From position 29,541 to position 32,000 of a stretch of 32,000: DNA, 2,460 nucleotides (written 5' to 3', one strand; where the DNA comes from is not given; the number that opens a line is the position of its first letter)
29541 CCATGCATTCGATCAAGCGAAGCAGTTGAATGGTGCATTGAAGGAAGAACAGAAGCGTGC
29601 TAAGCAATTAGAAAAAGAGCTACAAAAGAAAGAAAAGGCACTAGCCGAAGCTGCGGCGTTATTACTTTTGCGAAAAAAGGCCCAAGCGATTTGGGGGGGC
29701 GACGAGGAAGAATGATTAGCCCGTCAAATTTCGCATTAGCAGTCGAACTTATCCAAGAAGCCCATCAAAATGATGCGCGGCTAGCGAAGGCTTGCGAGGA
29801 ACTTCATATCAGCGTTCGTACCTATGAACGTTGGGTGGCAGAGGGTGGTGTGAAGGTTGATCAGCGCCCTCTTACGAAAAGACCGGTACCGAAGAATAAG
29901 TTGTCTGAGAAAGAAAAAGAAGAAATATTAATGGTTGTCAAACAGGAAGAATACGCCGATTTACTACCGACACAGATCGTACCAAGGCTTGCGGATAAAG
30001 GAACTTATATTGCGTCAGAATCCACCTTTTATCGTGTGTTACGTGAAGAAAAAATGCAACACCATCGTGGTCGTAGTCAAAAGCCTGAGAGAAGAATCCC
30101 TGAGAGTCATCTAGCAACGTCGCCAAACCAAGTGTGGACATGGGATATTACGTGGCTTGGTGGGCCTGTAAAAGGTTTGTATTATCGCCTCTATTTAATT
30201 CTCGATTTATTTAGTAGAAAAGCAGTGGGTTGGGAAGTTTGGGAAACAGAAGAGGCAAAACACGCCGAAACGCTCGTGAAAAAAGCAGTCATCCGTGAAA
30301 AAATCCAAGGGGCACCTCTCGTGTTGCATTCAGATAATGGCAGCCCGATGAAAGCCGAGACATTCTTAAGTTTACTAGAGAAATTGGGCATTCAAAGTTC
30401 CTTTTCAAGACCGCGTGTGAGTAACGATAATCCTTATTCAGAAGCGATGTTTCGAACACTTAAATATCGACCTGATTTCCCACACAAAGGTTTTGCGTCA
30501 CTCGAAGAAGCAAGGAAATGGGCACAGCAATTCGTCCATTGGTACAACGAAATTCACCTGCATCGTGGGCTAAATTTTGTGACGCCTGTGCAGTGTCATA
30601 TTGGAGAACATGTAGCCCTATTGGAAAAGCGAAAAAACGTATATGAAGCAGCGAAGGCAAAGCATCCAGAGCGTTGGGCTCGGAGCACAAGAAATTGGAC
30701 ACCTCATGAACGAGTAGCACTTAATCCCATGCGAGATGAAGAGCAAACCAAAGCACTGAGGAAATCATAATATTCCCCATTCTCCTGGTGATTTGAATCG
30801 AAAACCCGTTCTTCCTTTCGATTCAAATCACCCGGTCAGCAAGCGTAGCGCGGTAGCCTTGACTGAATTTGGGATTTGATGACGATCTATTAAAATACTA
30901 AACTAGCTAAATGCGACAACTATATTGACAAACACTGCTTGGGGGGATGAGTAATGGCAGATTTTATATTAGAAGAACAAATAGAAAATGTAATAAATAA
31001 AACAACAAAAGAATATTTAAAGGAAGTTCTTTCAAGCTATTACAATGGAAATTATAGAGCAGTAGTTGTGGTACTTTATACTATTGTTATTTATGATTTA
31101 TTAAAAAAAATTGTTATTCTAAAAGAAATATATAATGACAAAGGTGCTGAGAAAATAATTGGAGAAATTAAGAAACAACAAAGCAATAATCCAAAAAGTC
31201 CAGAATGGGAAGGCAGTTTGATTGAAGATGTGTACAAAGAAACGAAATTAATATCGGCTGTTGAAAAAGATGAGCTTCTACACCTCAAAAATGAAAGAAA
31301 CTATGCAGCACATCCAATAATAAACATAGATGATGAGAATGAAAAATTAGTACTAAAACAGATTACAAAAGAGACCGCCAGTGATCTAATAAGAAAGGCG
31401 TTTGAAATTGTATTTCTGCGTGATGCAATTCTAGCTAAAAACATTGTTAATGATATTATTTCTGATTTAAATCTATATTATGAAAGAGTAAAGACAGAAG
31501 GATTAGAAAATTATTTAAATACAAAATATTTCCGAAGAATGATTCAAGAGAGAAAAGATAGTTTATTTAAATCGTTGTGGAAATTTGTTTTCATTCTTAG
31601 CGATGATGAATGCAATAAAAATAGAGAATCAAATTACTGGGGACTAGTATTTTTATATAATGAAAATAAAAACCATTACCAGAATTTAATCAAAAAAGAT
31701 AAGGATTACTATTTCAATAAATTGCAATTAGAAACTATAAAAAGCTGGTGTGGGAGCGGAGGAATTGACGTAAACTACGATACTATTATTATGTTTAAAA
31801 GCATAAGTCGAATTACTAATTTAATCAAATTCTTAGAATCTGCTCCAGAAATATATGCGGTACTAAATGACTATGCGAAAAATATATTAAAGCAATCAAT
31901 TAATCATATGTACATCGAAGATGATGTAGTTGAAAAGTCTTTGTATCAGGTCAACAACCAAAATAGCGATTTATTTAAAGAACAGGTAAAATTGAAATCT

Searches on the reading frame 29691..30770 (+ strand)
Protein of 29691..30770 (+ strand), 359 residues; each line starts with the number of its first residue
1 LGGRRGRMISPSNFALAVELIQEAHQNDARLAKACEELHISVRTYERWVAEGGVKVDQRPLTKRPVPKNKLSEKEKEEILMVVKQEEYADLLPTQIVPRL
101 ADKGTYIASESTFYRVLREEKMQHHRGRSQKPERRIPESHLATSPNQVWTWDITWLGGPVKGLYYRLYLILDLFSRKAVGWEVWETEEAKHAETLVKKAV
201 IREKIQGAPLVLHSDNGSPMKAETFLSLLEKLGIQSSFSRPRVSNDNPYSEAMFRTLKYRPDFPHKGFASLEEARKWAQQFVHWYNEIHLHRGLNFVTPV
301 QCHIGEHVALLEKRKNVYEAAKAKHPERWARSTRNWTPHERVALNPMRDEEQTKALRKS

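Call 52: search_protein_families(library=pfam, proteins=[window:29691-30770:+], max_evalue=0.001)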
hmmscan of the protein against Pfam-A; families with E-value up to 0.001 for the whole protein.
window:29691-30770:+ (359 aa): 3 families
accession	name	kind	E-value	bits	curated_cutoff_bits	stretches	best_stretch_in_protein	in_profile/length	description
PF00665.32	rve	-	7e-21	74.8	32.6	1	143-242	2-100/102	Integrase core domain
PF13683.12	rve_3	-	4.5e-14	52.4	26.5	1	233-299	2-67/67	Integrase core domain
PF13565.12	HTH_32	-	1.9e-08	35.2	33.7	1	43-117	4-73/73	Homeodomain-like domain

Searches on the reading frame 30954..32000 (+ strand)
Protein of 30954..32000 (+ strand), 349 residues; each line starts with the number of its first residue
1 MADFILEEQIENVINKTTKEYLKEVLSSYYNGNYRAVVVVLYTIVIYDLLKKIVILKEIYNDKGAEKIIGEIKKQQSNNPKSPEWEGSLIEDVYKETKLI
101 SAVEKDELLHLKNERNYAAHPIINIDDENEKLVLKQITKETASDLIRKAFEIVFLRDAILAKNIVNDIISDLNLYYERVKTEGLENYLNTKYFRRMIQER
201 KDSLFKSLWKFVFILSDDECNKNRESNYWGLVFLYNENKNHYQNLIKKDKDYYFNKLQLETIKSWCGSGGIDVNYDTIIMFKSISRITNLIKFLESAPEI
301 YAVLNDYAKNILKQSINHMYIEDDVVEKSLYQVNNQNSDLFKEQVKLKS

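Call 57: search_protein_families(library=pfam, proteins=[window:30954-32000:+], max_evalue=1)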
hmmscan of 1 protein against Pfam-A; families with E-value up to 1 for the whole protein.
window:30954-32000:+ (349 aa): 1 family
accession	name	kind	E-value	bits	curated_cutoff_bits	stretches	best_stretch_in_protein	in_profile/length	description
PF03271.22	EB1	-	0.039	14.7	27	1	247-258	2-13/41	EB1-like C-terminal motif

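Call 58: search_protein_families(library=padloc, proteins=[window:30954-32000:+], max_evalue=1)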
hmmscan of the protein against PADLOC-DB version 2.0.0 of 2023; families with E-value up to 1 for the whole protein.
window:30954-32000:+ (349 aa): 1 family
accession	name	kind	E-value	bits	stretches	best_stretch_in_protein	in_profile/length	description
PDLC04108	PD-T7-3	-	1.3e-78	263.1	2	1-257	1-253/432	-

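Call 96: search_protein_families(library=phrogs, proteins=[window:30954-32000:+], max_evalue=0.01)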
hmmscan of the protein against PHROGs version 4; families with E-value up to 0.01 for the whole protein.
window:30954-32000:+ (349 aa): 0 families
